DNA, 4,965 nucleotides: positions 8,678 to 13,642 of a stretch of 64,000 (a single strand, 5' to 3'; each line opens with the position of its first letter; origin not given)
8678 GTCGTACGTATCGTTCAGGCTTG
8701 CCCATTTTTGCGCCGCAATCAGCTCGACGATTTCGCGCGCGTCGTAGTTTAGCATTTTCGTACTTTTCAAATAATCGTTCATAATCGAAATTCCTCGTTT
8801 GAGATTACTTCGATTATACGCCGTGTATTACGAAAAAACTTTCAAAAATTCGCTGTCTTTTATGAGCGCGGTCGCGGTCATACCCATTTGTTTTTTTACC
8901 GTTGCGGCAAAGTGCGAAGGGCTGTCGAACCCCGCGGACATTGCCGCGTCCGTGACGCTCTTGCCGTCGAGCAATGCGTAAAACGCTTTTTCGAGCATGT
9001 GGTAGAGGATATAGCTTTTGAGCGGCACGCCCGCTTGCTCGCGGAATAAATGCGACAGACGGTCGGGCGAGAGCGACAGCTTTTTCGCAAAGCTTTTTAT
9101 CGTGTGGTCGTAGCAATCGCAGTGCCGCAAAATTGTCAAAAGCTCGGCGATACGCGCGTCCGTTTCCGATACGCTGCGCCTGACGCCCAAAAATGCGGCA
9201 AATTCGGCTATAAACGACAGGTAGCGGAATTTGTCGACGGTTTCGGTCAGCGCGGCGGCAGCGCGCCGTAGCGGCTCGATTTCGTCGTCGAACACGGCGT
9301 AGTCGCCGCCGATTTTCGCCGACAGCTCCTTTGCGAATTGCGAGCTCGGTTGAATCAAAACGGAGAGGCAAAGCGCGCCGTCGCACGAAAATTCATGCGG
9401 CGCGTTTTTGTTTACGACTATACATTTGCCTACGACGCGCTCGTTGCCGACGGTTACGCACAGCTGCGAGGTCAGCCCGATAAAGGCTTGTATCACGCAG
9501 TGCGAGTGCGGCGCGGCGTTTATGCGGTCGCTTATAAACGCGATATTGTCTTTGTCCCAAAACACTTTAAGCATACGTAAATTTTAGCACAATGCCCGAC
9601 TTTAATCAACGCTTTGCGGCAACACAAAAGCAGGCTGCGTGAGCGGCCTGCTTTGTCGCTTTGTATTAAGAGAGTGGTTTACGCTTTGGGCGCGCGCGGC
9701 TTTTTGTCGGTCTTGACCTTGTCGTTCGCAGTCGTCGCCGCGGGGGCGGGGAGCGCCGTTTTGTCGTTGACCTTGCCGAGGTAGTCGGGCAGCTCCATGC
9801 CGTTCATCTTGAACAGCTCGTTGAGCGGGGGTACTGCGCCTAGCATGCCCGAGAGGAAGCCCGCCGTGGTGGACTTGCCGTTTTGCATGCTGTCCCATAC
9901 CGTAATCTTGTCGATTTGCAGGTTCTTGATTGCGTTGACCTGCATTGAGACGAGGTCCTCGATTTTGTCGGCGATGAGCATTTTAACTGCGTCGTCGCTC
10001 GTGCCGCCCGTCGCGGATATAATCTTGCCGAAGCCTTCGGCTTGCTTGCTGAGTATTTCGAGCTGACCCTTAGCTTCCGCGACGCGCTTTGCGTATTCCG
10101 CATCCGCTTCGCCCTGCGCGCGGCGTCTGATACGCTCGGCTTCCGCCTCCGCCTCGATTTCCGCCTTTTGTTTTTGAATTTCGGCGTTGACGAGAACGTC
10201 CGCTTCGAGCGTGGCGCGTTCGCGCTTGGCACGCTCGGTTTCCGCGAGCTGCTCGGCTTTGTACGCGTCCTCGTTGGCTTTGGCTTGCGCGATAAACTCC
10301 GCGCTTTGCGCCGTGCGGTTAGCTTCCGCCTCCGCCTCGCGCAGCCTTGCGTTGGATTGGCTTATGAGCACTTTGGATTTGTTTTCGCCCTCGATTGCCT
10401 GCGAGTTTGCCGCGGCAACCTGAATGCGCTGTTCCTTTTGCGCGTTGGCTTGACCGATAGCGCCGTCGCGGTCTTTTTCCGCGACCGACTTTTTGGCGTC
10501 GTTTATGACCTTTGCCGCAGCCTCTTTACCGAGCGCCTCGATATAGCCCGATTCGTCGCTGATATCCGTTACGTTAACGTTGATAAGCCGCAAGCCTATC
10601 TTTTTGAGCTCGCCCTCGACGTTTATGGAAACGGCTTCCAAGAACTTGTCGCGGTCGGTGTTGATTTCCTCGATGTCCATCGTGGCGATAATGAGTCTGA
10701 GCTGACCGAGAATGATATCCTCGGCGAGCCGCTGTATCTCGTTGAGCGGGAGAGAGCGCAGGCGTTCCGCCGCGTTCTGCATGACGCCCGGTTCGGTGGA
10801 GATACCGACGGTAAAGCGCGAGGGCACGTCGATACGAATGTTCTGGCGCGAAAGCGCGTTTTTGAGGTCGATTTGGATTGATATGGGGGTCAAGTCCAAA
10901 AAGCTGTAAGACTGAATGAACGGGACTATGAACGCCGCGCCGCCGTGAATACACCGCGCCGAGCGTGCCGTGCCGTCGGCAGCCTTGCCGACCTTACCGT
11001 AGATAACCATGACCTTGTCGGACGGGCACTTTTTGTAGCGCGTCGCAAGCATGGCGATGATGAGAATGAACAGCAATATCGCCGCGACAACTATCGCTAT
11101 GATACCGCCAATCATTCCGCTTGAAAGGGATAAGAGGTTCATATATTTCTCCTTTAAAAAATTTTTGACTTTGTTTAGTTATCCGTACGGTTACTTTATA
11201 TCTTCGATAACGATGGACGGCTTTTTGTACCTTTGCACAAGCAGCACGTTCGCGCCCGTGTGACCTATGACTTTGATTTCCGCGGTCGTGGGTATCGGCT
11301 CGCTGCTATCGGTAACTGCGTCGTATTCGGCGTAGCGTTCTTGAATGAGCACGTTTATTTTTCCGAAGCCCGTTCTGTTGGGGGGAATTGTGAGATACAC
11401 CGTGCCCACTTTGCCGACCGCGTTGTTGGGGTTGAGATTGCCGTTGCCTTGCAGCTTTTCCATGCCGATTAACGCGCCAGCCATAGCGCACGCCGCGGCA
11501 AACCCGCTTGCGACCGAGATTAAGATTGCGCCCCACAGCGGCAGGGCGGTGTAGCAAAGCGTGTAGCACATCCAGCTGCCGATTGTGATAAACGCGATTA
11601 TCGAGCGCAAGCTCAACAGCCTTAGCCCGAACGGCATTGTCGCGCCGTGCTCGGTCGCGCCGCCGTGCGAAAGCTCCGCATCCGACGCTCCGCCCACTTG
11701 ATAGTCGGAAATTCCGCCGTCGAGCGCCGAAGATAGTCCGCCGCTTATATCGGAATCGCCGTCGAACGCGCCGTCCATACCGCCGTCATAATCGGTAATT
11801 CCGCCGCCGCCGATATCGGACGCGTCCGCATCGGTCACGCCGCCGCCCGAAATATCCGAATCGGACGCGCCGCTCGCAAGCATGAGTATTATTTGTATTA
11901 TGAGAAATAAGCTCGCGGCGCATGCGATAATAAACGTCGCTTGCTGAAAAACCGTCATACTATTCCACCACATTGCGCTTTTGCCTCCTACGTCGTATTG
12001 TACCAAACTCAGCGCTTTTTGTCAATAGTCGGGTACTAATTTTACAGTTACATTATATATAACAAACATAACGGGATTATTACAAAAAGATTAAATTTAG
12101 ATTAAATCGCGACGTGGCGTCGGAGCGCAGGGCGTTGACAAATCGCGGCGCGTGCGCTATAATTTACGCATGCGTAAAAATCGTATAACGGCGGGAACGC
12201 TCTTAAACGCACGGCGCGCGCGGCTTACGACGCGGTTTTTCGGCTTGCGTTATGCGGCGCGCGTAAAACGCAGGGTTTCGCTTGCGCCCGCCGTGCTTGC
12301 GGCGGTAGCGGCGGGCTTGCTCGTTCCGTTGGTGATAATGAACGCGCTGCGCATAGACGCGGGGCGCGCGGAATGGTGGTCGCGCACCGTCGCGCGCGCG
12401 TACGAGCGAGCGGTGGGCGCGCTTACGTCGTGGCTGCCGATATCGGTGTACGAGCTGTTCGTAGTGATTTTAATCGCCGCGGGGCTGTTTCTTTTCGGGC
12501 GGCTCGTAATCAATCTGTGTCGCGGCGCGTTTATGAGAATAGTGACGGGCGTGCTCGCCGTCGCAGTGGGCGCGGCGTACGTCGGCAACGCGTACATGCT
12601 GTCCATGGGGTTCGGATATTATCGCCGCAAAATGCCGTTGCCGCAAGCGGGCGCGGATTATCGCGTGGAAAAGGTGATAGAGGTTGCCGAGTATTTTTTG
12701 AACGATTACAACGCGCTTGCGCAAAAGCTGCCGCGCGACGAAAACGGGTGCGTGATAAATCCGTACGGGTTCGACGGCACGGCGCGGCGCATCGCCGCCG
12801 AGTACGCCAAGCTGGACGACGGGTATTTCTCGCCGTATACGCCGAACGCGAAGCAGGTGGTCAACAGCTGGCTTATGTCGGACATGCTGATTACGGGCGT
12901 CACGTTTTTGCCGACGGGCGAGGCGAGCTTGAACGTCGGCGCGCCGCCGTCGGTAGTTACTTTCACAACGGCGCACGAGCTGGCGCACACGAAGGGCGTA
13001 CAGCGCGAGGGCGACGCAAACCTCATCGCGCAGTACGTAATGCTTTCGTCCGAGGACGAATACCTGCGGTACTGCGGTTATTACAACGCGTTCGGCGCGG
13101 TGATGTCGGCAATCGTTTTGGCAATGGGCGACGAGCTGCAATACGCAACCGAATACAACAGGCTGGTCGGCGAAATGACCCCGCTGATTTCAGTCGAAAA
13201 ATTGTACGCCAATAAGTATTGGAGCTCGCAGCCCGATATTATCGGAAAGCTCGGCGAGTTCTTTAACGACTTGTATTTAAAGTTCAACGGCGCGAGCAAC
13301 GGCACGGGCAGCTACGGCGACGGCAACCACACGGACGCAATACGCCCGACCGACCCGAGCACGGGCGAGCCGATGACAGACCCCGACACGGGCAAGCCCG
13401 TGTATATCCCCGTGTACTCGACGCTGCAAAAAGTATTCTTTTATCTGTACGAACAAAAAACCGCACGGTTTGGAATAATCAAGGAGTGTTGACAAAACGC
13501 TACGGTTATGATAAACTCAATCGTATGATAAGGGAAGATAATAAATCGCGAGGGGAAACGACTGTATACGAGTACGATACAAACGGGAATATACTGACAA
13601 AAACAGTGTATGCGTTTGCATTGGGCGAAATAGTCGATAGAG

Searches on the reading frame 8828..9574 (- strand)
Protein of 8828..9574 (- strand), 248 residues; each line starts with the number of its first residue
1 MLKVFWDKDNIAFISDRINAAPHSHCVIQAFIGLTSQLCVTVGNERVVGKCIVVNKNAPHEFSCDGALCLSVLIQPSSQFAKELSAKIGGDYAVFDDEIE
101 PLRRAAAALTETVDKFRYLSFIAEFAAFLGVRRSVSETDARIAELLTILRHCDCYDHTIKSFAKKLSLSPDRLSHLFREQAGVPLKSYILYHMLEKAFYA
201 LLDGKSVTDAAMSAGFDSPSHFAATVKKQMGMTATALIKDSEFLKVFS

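Call 66: search_protein_families(library=pfam, max_evalue=0.0001, proteins=[window:8828-9574:-])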
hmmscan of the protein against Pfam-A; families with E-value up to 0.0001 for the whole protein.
window:8828-9574:- (248 aa): 2 families
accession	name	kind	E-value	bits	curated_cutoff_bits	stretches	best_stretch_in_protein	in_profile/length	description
PF12833.13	HTH_18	-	9.9e-18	64.7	33.6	1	163-237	2-77/80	Helix-turn-helix domain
PF00165.29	HTH_AraC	-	1.3e-11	44.8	26.6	1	203-239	7-42/42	Bacterial regulatory helix-turn-helix proteins, AraC family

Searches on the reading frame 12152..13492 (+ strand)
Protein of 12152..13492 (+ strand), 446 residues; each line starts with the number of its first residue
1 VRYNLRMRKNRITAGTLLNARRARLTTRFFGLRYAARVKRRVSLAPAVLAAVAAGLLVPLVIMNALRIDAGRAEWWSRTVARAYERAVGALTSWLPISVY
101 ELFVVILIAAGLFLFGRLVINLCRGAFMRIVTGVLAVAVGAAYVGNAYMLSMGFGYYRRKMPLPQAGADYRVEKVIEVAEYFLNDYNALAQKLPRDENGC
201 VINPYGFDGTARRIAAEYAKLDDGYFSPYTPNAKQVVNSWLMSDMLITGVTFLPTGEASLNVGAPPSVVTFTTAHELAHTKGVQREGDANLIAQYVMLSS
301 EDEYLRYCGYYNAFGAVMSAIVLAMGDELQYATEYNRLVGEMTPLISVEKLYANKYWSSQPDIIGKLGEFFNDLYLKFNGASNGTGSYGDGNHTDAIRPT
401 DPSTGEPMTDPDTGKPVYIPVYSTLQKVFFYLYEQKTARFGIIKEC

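Call 7: search_protein_families(library=pfam, max_evalue=0.01, proteins=[window:12152-13492:+])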
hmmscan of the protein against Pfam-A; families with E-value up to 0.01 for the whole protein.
window:12152-13492:+ (446 aa): 1 family
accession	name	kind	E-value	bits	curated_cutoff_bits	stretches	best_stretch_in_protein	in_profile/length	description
PF12725.13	DUF3810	-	2.2e-54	185.4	28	1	77-389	2-304/311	Protein of unknown function (DUF3810)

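Call 15: find_related_loci(query=window:12152-13489:+, collection=genome_contigs, flank=10000)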
Query window:12152-13489:+ (446 aa) in genome_contigs; peptide patterns used: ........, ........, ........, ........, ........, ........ (x = any residue, [..] = any of these).
53 stretches matched a pattern; 3 encode a relative of the query (tblastn E <= 1e-3); 3 distinct loci.
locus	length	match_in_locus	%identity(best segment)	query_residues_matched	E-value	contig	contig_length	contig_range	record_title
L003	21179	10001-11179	54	39-436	1e-144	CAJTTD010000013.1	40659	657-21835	MAG TPA_asm: uncultured Christensenella sp. isolate MGBC108895 genome assembly, contig: MGBC108895.13, whole genome shot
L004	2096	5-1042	36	79-439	2e-69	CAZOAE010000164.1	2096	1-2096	MAG TPA_asm: uncultured Erysipelotrichaceae bacterium isolate SRP225648_co1_67 genome assembly, contig: NODE_133895_leng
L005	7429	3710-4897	34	10-433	6e-60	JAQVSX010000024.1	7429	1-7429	MAG: Clostridia bacterium isolate STF1_284 NODE_35480_length_7429_cov_4.241852_Sandtown_F1, whole genome shotgun sequenc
